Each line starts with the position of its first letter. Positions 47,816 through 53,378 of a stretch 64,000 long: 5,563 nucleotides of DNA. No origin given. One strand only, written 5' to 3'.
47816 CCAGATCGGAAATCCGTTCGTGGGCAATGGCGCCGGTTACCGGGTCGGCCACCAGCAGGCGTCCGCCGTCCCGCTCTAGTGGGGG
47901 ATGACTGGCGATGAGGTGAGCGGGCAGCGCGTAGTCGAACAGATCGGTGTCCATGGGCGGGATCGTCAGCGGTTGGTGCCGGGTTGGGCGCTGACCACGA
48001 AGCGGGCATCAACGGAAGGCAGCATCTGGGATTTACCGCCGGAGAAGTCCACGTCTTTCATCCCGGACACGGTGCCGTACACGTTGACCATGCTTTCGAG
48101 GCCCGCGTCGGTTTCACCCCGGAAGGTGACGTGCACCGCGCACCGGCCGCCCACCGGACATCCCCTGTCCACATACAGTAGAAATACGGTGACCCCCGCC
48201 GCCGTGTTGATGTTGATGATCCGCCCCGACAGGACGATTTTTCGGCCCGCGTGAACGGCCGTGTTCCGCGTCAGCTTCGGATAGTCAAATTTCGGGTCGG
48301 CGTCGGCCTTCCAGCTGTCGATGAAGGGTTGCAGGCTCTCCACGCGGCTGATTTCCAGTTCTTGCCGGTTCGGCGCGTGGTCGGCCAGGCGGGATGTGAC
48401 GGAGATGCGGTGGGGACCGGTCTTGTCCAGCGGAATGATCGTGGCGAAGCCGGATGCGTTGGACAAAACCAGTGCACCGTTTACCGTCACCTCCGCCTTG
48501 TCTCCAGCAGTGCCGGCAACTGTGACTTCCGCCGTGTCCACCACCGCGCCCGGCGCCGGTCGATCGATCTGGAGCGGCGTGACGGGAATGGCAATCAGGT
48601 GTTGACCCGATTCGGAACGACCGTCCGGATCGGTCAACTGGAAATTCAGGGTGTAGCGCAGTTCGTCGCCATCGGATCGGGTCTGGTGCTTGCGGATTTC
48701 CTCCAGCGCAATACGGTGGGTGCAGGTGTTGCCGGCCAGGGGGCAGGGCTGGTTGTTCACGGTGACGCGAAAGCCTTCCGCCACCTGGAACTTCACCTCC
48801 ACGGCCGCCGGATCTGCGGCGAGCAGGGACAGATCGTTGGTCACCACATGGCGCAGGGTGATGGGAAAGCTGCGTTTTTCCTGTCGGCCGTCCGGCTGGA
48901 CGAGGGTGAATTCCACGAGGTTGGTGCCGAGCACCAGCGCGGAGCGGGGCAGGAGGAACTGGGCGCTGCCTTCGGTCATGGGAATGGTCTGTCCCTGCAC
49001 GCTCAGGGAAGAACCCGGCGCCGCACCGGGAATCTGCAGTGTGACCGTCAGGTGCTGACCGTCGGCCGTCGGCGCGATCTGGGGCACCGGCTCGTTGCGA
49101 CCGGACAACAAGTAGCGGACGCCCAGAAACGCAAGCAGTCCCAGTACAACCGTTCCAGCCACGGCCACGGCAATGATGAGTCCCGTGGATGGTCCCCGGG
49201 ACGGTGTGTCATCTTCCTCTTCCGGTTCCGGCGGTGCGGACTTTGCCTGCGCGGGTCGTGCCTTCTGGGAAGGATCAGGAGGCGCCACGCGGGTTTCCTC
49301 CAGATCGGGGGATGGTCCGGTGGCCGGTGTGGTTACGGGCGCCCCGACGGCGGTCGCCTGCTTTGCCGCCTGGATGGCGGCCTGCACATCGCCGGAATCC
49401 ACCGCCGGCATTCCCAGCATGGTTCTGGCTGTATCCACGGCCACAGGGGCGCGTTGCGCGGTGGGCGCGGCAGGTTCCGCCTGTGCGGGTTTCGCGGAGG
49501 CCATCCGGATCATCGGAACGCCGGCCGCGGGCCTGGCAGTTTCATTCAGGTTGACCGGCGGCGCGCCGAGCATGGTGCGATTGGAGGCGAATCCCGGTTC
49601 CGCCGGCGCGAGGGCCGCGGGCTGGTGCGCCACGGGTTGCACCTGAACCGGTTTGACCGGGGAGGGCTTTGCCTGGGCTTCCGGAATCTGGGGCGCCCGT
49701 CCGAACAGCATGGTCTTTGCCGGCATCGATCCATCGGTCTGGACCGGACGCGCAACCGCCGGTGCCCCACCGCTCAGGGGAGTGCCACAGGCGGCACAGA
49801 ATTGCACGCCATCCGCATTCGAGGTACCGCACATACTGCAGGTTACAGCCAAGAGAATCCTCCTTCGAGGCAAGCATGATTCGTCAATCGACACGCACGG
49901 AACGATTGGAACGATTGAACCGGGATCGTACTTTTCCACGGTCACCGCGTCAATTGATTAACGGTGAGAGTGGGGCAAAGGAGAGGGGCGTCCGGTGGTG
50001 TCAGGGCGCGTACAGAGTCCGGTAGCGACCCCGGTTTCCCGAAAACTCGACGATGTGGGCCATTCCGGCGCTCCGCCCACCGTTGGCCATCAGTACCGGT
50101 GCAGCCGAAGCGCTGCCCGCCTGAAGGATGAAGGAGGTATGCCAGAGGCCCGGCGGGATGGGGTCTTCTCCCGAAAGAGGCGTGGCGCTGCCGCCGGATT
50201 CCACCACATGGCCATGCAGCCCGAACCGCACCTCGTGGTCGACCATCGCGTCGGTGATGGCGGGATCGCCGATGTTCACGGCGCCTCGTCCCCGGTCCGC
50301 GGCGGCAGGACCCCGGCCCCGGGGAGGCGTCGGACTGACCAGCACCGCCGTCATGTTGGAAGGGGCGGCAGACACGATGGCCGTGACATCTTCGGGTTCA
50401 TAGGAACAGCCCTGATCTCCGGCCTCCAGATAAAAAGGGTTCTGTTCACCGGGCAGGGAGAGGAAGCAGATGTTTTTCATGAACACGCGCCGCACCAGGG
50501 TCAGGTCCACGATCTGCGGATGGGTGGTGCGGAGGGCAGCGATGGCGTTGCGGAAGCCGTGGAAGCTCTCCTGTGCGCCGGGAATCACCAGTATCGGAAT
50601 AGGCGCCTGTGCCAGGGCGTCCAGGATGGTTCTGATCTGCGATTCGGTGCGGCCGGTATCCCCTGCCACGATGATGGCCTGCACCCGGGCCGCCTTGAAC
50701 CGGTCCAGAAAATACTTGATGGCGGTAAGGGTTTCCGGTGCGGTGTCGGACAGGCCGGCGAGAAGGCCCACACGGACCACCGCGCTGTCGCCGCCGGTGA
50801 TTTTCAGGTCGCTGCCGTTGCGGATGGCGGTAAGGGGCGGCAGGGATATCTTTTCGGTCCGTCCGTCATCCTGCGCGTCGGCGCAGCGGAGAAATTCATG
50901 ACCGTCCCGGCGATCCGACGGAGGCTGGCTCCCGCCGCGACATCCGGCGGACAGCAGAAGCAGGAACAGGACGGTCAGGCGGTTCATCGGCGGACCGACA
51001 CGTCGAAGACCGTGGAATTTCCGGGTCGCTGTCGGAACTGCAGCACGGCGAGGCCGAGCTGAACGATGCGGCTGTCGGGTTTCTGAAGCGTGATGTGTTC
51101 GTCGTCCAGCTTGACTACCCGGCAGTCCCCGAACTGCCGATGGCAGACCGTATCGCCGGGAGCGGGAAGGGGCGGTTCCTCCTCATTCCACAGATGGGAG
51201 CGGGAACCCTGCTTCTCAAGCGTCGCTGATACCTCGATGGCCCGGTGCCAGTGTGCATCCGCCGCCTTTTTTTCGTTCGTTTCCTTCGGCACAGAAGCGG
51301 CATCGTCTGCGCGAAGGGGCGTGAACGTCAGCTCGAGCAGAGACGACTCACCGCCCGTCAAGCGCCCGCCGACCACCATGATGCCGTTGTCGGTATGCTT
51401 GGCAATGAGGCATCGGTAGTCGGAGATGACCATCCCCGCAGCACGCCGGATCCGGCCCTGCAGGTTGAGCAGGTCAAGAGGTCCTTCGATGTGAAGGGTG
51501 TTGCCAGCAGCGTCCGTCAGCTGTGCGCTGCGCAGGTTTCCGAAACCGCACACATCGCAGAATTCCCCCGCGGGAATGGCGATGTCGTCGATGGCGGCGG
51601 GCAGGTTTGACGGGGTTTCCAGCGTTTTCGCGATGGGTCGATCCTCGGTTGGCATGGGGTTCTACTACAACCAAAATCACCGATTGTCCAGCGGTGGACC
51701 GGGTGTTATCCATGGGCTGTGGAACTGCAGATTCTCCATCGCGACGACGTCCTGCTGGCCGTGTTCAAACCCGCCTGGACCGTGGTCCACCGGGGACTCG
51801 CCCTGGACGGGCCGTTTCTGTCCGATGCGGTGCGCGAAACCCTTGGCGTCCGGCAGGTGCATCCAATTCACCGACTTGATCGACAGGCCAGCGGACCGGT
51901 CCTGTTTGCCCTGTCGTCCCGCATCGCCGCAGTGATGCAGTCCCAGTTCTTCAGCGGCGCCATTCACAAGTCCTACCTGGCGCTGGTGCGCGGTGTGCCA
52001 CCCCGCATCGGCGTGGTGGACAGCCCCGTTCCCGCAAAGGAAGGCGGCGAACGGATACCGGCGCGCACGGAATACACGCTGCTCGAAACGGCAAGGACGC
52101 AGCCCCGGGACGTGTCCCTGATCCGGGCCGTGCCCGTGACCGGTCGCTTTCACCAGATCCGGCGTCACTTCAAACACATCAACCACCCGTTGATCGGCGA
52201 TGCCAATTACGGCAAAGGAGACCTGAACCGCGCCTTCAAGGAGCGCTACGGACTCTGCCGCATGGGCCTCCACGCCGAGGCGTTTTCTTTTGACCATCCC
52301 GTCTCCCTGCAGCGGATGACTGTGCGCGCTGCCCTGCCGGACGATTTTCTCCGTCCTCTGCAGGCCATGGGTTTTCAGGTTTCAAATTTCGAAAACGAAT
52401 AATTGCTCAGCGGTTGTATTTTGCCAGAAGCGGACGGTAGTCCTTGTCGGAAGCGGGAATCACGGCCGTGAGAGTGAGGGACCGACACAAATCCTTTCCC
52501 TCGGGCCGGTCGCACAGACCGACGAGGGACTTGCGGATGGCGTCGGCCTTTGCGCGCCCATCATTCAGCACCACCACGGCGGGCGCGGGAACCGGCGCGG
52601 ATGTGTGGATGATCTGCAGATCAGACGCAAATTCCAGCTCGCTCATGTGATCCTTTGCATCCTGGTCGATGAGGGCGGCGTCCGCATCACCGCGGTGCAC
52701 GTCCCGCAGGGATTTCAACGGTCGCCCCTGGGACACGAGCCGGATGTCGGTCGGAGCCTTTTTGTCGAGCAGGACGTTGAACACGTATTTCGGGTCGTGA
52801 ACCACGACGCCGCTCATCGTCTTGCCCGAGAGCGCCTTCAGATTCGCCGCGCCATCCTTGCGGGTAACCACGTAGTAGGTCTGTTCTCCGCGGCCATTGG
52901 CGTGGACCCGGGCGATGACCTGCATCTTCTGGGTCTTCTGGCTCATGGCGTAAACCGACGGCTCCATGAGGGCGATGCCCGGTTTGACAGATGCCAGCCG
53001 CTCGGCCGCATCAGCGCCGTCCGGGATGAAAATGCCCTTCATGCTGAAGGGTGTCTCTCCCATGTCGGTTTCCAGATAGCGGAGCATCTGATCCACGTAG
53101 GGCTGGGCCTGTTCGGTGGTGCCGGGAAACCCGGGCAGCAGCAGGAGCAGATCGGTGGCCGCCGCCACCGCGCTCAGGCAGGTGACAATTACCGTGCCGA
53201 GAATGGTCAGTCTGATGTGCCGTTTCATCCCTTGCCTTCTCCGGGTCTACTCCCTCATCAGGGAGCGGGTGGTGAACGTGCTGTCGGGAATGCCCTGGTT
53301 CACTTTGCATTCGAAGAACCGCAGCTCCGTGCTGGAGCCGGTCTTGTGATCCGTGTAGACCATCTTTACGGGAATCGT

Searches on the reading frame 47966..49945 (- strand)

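Call 78: search_protein_families(library=pfam, proteins=[window:47966-49945:-], max_evalue=0.00001)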
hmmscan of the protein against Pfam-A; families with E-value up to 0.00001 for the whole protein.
window:47966-49945:- (659 aa): 2 families
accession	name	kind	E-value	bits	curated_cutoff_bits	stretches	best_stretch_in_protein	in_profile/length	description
PF09136.16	Glucodextran_B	-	1.3e-08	35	27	0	458-529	3-76/83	Glucodextranase, domain B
PF13240.11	Zn_Ribbon_1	-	6.4e-07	29.4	25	1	36-57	2-23/23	zinc-ribbon domain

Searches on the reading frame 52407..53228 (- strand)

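Call 78: search_protein_families(library=pfam, proteins=[window:52407-53228:-], max_evalue=0.00001)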
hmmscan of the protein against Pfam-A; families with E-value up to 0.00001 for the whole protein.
window:52407-53228:- (273 aa): 1 family
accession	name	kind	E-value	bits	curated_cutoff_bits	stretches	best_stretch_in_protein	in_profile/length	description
PF12974.12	Phosphonate-bd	-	3.3e-21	76.2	27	1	46-264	17-242/242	ABC transporter, phosphonate, periplasmic substrate-binding protein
